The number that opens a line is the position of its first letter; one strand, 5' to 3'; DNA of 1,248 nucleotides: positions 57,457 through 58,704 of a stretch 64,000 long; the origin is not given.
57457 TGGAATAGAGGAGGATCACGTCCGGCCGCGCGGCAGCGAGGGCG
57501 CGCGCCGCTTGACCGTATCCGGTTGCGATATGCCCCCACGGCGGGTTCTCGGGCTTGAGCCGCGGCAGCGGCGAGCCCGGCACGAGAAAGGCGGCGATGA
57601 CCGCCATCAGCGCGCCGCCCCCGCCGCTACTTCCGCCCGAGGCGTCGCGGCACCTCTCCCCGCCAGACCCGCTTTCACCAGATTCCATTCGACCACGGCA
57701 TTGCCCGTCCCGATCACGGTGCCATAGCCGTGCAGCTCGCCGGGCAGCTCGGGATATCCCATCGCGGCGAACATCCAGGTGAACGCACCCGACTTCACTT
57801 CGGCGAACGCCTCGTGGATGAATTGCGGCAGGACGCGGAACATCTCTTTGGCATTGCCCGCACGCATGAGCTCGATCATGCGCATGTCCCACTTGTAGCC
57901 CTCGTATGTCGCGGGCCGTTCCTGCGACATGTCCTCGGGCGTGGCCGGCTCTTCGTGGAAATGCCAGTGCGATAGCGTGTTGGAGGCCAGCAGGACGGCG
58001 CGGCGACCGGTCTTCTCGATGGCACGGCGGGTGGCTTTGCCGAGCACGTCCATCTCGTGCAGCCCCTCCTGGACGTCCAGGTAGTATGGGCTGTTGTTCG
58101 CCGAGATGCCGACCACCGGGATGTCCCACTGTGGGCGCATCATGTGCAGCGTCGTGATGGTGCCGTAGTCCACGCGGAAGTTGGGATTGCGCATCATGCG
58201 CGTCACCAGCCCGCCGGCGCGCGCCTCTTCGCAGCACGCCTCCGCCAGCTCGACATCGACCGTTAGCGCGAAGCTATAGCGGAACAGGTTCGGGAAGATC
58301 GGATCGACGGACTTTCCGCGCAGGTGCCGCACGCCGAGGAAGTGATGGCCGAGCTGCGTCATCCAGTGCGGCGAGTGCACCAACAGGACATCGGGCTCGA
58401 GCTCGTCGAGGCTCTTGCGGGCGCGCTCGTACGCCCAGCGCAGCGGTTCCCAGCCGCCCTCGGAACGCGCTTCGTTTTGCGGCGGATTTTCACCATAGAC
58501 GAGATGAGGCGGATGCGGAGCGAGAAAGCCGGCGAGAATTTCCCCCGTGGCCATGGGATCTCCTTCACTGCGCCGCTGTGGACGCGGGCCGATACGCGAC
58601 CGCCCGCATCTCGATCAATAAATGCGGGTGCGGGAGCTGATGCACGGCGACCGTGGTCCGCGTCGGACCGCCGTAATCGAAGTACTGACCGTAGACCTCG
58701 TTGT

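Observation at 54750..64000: Complete 2-aminophenol-type meta-cleavage pathway (RidA deaminase + two-subunit LigB dioxygenase + ALDH + hydratase/decarboxylase pair + DmpFG)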

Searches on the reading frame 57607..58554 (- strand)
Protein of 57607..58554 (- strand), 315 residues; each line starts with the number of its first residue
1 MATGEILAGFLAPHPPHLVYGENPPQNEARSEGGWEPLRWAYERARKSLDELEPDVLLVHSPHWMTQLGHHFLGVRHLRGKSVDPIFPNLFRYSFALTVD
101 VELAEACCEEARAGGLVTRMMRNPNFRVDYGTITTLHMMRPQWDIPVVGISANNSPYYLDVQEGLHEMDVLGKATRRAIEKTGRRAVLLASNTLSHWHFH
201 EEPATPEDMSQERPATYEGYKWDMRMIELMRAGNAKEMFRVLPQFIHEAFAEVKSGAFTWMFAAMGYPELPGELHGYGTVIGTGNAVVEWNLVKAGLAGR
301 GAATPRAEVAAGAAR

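Call 3: search_protein_families(library=pfam, proteins=[window:57607-58554:-])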
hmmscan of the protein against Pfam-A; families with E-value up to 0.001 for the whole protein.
window:57607-58554:- (315 aa): 1 family
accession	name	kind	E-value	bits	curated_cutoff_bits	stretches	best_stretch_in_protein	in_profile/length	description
PF02900.23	LigB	-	2.3e-24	86.3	26.3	1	10-284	3-265/269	Catalytic LigB subunit of aromatic ring-opening dioxygenase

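Call 7: search_protein_families(library=ncbifam, proteins=[window:57607-58554:-], max_evalue=0.00001)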
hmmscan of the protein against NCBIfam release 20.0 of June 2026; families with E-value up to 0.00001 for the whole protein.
window:57607-58554:- (315 aa): 1 family
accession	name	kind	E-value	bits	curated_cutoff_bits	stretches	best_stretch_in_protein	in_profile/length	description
TIGR02298.1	HpaD_Fe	equivalog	3.4e-22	79.2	315.95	1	14-274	14-263/284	3,4-dihydroxyphenylacetate 2,3-dioxygenase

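Call 8: search_solved_structures(query=window:57607-58554:-, max_evalue=0.001, show_alignments=1)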
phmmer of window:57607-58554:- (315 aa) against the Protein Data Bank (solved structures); distinct sequences matched with E-value up to 0.001: 7.
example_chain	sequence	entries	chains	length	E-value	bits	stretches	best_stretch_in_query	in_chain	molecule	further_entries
3vsg_B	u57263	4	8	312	2.9e-169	565.7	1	3-311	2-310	2-amino-5-chlorophenol 1,6-dioxygenase beta subunit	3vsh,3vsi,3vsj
8ihg_A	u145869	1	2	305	6.3e-169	564.6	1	1-299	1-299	2-aminophenol 1,6-dioxygenase beta subunit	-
7txy_B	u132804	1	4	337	2e-113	382.3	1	6-292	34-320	2-aminophenol 1,6-dioxygenase subunit beta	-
7txy_A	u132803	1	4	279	2.9e-25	92.6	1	6-292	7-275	2-amino-5-chlorophenol 1,6-dioxygenase subunit alpha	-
3vsg_A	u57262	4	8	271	2.2e-21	79.8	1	25-292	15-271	2-amino-5-chlorophenol 1,6-dioxygenase alpha subunit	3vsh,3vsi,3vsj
8ihg_B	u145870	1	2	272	1.3e-19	74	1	33-292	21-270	2-aminophenol 1,6-dioxygenase alpha subunit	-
8iq8_A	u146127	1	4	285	7.3e-06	28.8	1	43-268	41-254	3,4-dihydroxyphenylacetate 2,3-dioxygenase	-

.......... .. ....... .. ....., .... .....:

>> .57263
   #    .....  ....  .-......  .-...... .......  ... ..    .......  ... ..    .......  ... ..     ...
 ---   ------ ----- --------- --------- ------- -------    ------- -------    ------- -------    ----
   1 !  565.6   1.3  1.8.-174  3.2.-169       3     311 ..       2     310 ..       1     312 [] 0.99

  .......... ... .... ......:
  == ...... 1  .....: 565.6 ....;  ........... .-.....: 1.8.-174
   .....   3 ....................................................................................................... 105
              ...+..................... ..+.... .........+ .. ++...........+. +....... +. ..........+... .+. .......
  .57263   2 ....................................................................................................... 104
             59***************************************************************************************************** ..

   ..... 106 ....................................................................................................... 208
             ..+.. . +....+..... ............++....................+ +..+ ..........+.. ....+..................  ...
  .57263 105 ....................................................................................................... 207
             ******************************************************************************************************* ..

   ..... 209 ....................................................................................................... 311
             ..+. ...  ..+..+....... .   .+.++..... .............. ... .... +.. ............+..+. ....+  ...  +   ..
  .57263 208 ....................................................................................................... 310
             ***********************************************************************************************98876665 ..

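Call 14: find_related_loci(query=window:57607-58554:-, collection=genome_contigs, flank=10000)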
Query window:57607-58554:- (315 aa) in genome_contigs; peptide patterns used: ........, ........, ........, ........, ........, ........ (x = any residue, [..] = any of these).
398 stretches matched a pattern; 374 encode a relative of the query (tblastn E <= 1e-3); the best 80 are kept; 80 distinct loci.
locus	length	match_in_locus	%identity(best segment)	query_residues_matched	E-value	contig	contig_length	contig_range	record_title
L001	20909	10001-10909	90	1-303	0e+0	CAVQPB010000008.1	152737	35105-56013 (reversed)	MAG: uncultured proteobacterium isolate MFD04651.bin.1.182 genome assembly, contig: contig_16711, whole genome shotgun s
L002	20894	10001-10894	89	1-298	0e+0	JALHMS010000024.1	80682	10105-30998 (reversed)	MAG: Burkholderiales bacterium isolate Bin_40_2 c_000000001772, whole genome shotgun sequence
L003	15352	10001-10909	87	1-303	0e+0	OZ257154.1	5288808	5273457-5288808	MAG: Burkholderiales bacterium isolate 5a1f4b7f-29eb-4d11-b998-9e1cb223b6c6 genome assembly, chromosome: 1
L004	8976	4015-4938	84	1-311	0e+0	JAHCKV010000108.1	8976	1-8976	MAG: Burkholderiales bacterium isolate TGS_PRO37 PRO37_108, whole genome shotgun sequence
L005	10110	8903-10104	86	4-300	4e-180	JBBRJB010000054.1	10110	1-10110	MAG: Burkholderiales bacterium isolate Co_metawrap_2842 Cmw_2842_k141_7956338_length_10110_cov_8.9936, whole genome shot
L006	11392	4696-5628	83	1-315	9e-180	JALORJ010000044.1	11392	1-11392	MAG: Burkholderiales bacterium isolate Prado178 scaffold_10745, whole genome shotgun sequence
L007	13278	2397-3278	86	1-294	7e-180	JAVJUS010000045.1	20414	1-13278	MAG: Azospirillaceae bacterium isolate C1-SOL-07 k141_43796, whole genome shotgun sequence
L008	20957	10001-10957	82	1-315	2e-179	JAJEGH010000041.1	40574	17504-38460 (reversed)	MAG: Alphaproteobacteria bacterium isolate p16x44bins.53 k141_1799347, whole genome shotgun sequence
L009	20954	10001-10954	82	1-315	5e-178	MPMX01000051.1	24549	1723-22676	MAG: Rhodospirillaceae bacterium bin65 NODE_2862_length_24549_cov_17.8641_ID_5723, whole genome shotgun sequence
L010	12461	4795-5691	85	1-299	2e-177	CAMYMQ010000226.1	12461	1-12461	MAG: uncultured Alphaproteobacteria bacterium isolate Biocath_Alpha_02 genome assembly, contig: k127_16379, whole genome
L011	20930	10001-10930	83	1-315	5e-177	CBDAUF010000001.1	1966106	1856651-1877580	MAG: Alphaproteobacteria bacterium isolate da7f95fe-6377-4274-8bb6-9737539f4857 genome assembly, contig: contig_1, whole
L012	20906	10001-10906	83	1-302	4e-177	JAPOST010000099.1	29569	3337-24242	MAG: Rhodospirillaceae bacterium isolate CAR2_bin_5 NODE_498_length_29569_cov_11.2695, whole genome shotgun sequence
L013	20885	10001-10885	84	4-298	6e-177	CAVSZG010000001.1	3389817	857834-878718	MAG: uncultured beta proteobacterium isolate MFD04716.bin.1.85 genome assembly, contig: contig_10397, whole genome shotg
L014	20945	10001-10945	83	1-315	8e-177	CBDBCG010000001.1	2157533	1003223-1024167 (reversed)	MAG: Alphaproteobacteria bacterium isolate 0bf2ae11-f7ef-4b98-947a-5f0f4121c03f genome assembly, contig: contig_1, whole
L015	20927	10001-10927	83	1-311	1e-175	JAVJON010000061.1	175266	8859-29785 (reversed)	MAG: Sneathiellaceae bacterium isolate A1-SPW-23 k141_38450, whole genome shotgun sequence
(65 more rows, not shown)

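Call 21: find_encoding_contigs(protein=window:57607-58554:-, flank=10000, max_places=6)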
Protein window:57607-58554:- (315 aa): 2 contigs read that carry it; 1 place shown.
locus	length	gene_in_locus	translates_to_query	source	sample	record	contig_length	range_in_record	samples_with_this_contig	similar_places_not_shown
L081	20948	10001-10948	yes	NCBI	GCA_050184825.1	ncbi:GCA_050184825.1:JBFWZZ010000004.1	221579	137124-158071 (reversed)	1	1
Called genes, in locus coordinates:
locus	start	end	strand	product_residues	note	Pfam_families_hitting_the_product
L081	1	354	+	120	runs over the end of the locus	-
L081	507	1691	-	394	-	PF00296:Bac_luciferase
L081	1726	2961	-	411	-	PF07044:DUF1329 (weak), PF17131:TP_0789-like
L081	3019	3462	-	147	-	PF00561:Abhydrolase_1 (weak), PF12697:Abhydrolase_6 (weak)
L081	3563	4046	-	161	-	PF00561:Abhydrolase_1, PF12146:Hydrolase_4 (weak), PF12697:Abhydrolase_6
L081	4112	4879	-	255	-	PF01557:FAA_hydrolase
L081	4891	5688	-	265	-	PF01557:FAA_hydrolase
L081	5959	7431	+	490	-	PF00171:Aldedh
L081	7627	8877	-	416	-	PF07044:DUF1329 (weak), PF17131:TP_0789-like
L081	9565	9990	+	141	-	PF01042:Ribonuc_L-PSP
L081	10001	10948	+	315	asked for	PF02900:LigB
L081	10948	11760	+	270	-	PF02900:LigB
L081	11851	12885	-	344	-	PF00682:HMGL-like, PF07836:DmpG_comm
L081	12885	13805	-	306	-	PF01118:Semialdhyde_dh (weak), PF09290:AcetDehyd-dimer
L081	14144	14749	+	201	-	PF02627:CMD (faint)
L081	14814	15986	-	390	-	PF00355:Rieske, PF00848:Ring_hydroxyl_A, PF19112:VanA_C (faint)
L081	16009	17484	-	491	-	PF01979:Amidohydro_1, PF07969:Amidohydro_3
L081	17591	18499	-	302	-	PF00753:Lactamase_B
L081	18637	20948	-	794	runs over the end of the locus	PF01315:Ald_Xan_dh_C, PF02738:MoCoBD_1, PF20256:MoCoBD_2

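Call 50: search_protein_families(library=pfam, proteins=[L008:11784-13049:+, L008:13158-13874:+, L008:13855-14634:+, L008:15574-18687:+, L002:13135-14007:+, L002:13994-14758:+, L002:15408-16418:+, L002:16415-18430:+, L002:18495-19130:+, L002:19248-20561:+], max_evalue=0.0001)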
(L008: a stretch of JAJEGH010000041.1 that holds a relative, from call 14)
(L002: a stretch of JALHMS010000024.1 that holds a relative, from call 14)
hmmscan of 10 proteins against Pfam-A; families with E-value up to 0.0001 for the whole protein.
L008:11784-13049:+ (421 aa): 3 families
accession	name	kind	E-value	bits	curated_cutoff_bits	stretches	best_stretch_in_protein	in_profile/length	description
PF13458.12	Peripla_BP_6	-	4.3e-34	119.2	31.7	1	32-375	1-325/343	Periplasmic binding protein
PF13433.12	Peripla_BP_5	-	1.8e-05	24.5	27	0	40-110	8-74/363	Periplasmic binding protein domain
PF01094.35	ANF_receptor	-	4.3e-05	23.2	25.4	0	76-305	23-253/353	Receptor family ligand binding region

L008:13158-13874:+ (238 aa): 2 families
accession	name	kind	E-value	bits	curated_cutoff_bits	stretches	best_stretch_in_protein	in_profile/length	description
PF00005.33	ABC_tran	-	1.7e-25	90.6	25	1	21-165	2-135/137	ABC transporter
PF12399.14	BCA_ABC_TP_C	-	5.9e-08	32.6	25.5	1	215-238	1-24/27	Branched-chain amino acid ATP-binding cassette transporter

L008:13855-14634:+ (259 aa): 4 families
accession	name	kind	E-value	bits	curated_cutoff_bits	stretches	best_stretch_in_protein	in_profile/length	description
PF00005.33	ABC_tran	-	3.2e-27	96.2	25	1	29-175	3-134/137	ABC transporter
PF13304.12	AAA_21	-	6.1e-11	43.4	27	1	40-89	2-58/304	AAA domain, putative AbiEii toxin, Type IV TA system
PF09818.15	ABC_ATPase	-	9.1e-07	28.6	23.2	0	31-58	74-100/283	P-loop domain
PF02463.25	SMC_N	-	7.6e-05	22.7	40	0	39-58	26-45/220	RecF/RecN/SMC N terminal domain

L008:15574-18687:+ (1037 aa): 5 families
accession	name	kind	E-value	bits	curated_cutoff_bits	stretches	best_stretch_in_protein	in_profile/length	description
PF02653.21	BPD_transp_2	-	7.9e-27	94.5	26.8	1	40-355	3-269/269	Branched-chain amino acid transport system / permease component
PF20434.5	BD-FAE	-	7.4e-19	68.6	26.8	1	808-909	2-109/215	BD-FAE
PF02900.23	LigB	-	1.2e-14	54.5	26.3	1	422-653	21-256/269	Catalytic LigB subunit of aromatic ring-opening dioxygenase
PF07859.19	Abhydrolase_3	-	5e-13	49.7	25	1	821-907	2-89/210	alpha/beta hydrolase fold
PF00135.34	COesterase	-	2.8e-07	30.3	27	1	816-913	102-207/515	Carboxylesterase family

L002:13135-14007:+ (290 aa): 4 families
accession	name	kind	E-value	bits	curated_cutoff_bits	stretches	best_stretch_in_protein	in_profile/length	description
PF20434.5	BD-FAE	-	1.3e-19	71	26.8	1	66-160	8-106/215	BD-FAE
PF07859.19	Abhydrolase_3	-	8.1e-15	55.6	25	1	74-161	1-89/210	alpha/beta hydrolase fold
PF00135.34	COesterase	-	6.6e-12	45.6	27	1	125-165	165-205/515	Carboxylesterase family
PF00326.27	Peptidase_S9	-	2.7e-08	34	22.6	1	136-265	58-189/213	Prolyl oligopeptidase family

L002:13994-14758:+ (254 aa): 2 families
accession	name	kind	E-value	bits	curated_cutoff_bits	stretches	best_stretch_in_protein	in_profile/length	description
PF00005.33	ABC_tran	-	1.5e-27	97.3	25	1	37-181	2-135/137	ABC transporter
PF12399.14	BCA_ABC_TP_C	-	1.8e-07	31.1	25.5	1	231-254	1-24/27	Branched-chain amino acid ATP-binding cassette transporter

L002:15408-16418:+ (336 aa): 1 family
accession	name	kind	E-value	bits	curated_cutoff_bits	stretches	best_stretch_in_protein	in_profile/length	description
PF02653.21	BPD_transp_2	-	2.2e-30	106.2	26.8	1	48-324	3-268/269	Branched-chain amino acid transport system / permease component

L002:16415-18430:+ (671 aa): 2 families
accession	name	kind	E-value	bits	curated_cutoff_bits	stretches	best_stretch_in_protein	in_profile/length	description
PF02653.21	BPD_transp_2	-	1.8e-28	99.9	26.8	1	36-351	2-268/269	Branched-chain amino acid transport system / permease component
PF02900.23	LigB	-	1e-21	77.7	26.3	1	419-658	19-261/269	Catalytic LigB subunit of aromatic ring-opening dioxygenase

L002:18495-19130:+ (211 aa): 1 family
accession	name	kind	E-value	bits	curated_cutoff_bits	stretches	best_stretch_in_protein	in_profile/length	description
PF00730.31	HhH-GPD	-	4.3e-14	53.2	26.2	1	49-194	1-105/108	HhH-GPD superfamily base excision DNA repair protein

L002:19248-20561:+ (437 aa): 5 families
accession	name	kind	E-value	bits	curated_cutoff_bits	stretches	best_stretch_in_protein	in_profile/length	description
PF00441.29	Acyl-CoA_dh_1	-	6.5e-40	137.1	22.4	1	289-437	1-149/150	Acyl-CoA dehydrogenase, C-terminal domain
PF02771.21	Acyl-CoA_dh_N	-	1.9e-32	112.4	22.9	1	66-177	2-112/113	Acyl-CoA dehydrogenase, N-terminal domain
PF02770.24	Acyl-CoA_dh_M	-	2.4e-28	98.6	33.3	1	182-277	1-97/97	Acyl-CoA dehydrogenase, middle domain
PF08028.16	Acyl-CoA_dh_2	-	1.4e-16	61.4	22.7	1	304-419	1-126/134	Acyl-CoA dehydrogenase, C-terminal domain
PF22924.1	ACOX_C_alpha1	-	3.3e-06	27.4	27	1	361-435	95-166/169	Acyl-CoA oxidase, C-alpha1 domain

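Call 60: search_protein_families(library=ncbifam, proteins=[L081:4112-4879:-, L081:3563-4046:-, L081:3019-3462:-, L081:1726-2961:-, L081:507-1691:-], max_evalue=0.00001)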
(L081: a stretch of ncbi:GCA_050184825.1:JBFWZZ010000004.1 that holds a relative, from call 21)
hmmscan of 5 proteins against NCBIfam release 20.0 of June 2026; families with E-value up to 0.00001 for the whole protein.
L081:4112-4879:- (255 aa): 4 families
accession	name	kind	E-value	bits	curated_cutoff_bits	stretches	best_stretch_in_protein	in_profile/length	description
TIGR03218.1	catechol_dmpH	equivalog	3.5e-66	223.3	350.55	1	3-250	9-260/263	2-oxo-3-hexenedioate decarboxylase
TIGR02312.1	HpaH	equivalog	2.1e-43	148.8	351.5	1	4-248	7-261/267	2-oxo-hept-4-ene-1,7-dioate hydratase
TIGR03220.1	catechol_dmpE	equivalog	5.4e-42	144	408.8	1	7-248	5-250/255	2-oxopent-4-enoate hydratase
NF008461.0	PRK11342.1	equivalog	2.6e-39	135.1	350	1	4-250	6-256/269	2-keto-4-pentenoate hydratase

L081:3563-4046:- (161 aa): 16 families
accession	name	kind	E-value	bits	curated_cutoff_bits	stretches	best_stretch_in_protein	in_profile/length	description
NF011457.0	PRK14875.1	equivalog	5.5e-18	65.1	307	1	6-134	106-239/372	acetoin dehydrogenase dihydrolipoyllysine-residue acetyltransferase subunit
NF051488.1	bifunc_PcaDC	exception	2.7e-14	53.1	390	1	29-127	11-110/375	bifunctional 3-oxoadipate enol-lactonase/4-carboxymuconolactone decarboxylase PcaDC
TIGR02427.1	protocat_pcaD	equivalog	7.7e-14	51.7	255.85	1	29-127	12-111/251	3-oxoadipate enol-lactonase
NF045632.1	hydroxlase_HsaD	equivalog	2.2e-12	46.5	400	1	11-134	13-143/290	4,5:9,10-diseco-3-hydroxy-5,9,17-trioxoandrosta-1(10),2-diene-4-oate hydrolase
NF050089.1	i_nPHAscl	equivalog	4.4e-12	45.6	300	1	43-131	32-120/288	intracellular short-chain-length polyhydroxyalkanoate depolymerase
TIGR03611.1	RutD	equivalog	6.7e-11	42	238.5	1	38-128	21-113/258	pyrimidine utilization protein D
TIGR01738.1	bioH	equivalog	2.3e-09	37.3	206.95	1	43-127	18-97/245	pimeloyl-ACP methyl ester esterase BioH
NF051487.1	bifunc_PcaCD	exception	3.4e-08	33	430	1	37-128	179-271/413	bifunctional 4-carboxymuconolactone decarboxylase/3-oxoadipate enol-lactonase PcaCD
TIGR03056.1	bchO_mg_che_rel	equivalog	4.4e-08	32.5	172.55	1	24-142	20-141/278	alpha/beta fold hydrolase BchO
NF007674.0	PRK10349.1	equivalog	2.1e-07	30.8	449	1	33-126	16-105/256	pimeloyl-ACP methyl ester esterase BioH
TIGR03343.1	biphenyl_bphD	equivalog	3.9e-07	29.6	462.15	1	25-152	25-153/282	2-hydroxy-6-oxo-6-phenylhexa-2,4-dienoate hydrolase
NF002938.0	PRK03592.1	equivalog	6.1e-07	29.1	241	1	6-129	6-130/298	haloalkane dehalogenase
TIGR03695.1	menH_SHCHC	equivalog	1.1e-06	28.3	208.55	1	31-127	3-103/252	2-succinyl-6-hydroxy-2,4-cyclohexadiene-1-carboxylate synthase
NF002873.0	PRK03204.1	equivalog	1.3e-06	28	466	1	9-135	13-141/286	haloalkane dehalogenase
NF052614.1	AB_fold_OlsI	equivalog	3.3e-06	26.8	385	1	48-137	36-131/272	ornithine lipid biosynthesis O-acyltransferase OlsI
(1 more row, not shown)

L081:3019-3462:- (147 aa): 10 families
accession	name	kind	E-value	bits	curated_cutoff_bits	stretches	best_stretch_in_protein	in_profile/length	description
NF051488.1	bifunc_PcaDC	exception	8.7e-13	48.1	390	1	76-146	181-251/375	bifunctional 3-oxoadipate enol-lactonase/4-carboxymuconolactone decarboxylase PcaDC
TIGR02427.1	protocat_pcaD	equivalog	1.2e-12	47.8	255.85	1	55-146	160-251/251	3-oxoadipate enol-lactonase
NF051487.1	bifunc_PcaCD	exception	8.7e-12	44.8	430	1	54-146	320-412/413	bifunctional 4-carboxymuconolactone decarboxylase/3-oxoadipate enol-lactonase PcaCD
NF011457.0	PRK14875.1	equivalog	1.1e-10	41.1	307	1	1-146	223-370/372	acetoin dehydrogenase dihydrolipoyllysine-residue acetyltransferase subunit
NF052614.1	AB_fold_OlsI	equivalog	2e-10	40.6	385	1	80-146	189-256/272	ornithine lipid biosynthesis O-acyltransferase OlsI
TIGR01250.1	pro_imino_pep_2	subfamily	5.7e-08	32.7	167.65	1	80-146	223-288/288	proline iminopeptidase-family hydrolase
NF045632.1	hydroxlase_HsaD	equivalog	7.9e-08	31.6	400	1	60-146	202-289/290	4,5:9,10-diseco-3-hydroxy-5,9,17-trioxoandrosta-1(10),2-diene-4-oate hydrolase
TIGR03343.1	biphenyl_bphD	equivalog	1.1e-06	28.1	462.15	1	80-146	215-281/282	2-hydroxy-6-oxo-6-phenylhexa-2,4-dienoate hydrolase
NF052610.1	macro_16_ester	equivalog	1.4e-06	27.8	420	1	79-127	214-262/281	alpha/beta fold macrolide esterase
NF050089.1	i_nPHAscl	equivalog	1.4e-06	27.6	300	1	83-145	225-288/288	intracellular short-chain-length polyhydroxyalkanoate depolymerase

L081:1726-2961:- (411 aa): 0 families

L081:507-1691:- (394 aa): 20 families
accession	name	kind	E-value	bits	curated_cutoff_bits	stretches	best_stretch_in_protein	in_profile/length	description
TIGR03858.1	LLM_2I7G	subfamily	4.9e-30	104.7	462.25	2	41-272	21-250/337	Atu2307/SP_0267 family LLM class monooxygenase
TIGR03560.1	F420_Rv1855c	subfamily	2.4e-23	83.1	231.4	1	42-211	9-186/227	TIGR03560 family F420-dependent LLM class oxidoreductase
TIGR03619.1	F420_Rv2161c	subfamily_domain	3.7e-21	75.8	166.9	1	55-231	7-195/247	TIGR03619 family F420-dependent LLM class oxidoreductase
TIGR04020.1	seco_metab_LLM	subfamily_domain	3.7e-21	75.6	244.45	1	39-274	12-246/341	MupA/Atu3671 family FMN-dependent luciferase-like monooxygenase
NF052254.1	luciferase_Alph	exception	8e-21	74.6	600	1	42-256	18-226/354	luciferase subunit alpha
TIGR04027.1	LLM_KPN_01858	hypoth_equivalog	1.3e-20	73.7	412.9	1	30-166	4-141/326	putative FMN-dependent luciferase-like monooxygenase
TIGR04036.1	LLM_CE1758_fam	subfamily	3.5e-19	68.8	479.1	1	51-270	33-252/355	CE1758 family FMN-dependent luciferase-like monooxygenase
NF052255.1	luciferase_Beta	exception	3.2e-18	65.9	500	1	36-273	12-248/325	luciferase subunit beta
TIGR03558.1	oxido_grp_1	subfamily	8.4e-18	64.6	166.95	1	53-348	27-301/325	MsnO8 family LLM class oxidoreductase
TIGR03571.1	lucif_BA3436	subfamily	1.1e-14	54.4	303.9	1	48-211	33-199/304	TIGR03571 family LLM class oxidoreductase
TIGR03621.1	F420_MSMEG_2516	subfamily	3.8e-12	45.9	213.15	1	46-203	14-161/295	TIGR03621 family F420-dependent LLM class oxidoreductase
TIGR03565.1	alk_sulf_monoox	equivalog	1.4e-11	44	518.2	1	46-303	26-273/346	FMNH2-dependent alkanesulfonate monooxygenase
TIGR04021.1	LLM_DMSO2_sfnG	equivalog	5.3e-11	42.5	382.95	1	52-199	34-184/350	dimethylsulfone monooxygenase SfnG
NF001939.1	PRK00719.1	subfamily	5.6e-11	41.8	510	1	46-384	26-351/373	alkanesulfonate monooxygenase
TIGR03857.1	F420_MSMEG_2249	hypoth_equivalog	6.9e-10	38.6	218.4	1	46-204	14-163/329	TIGR03857 family LLM class F420-dependent oxidoreductase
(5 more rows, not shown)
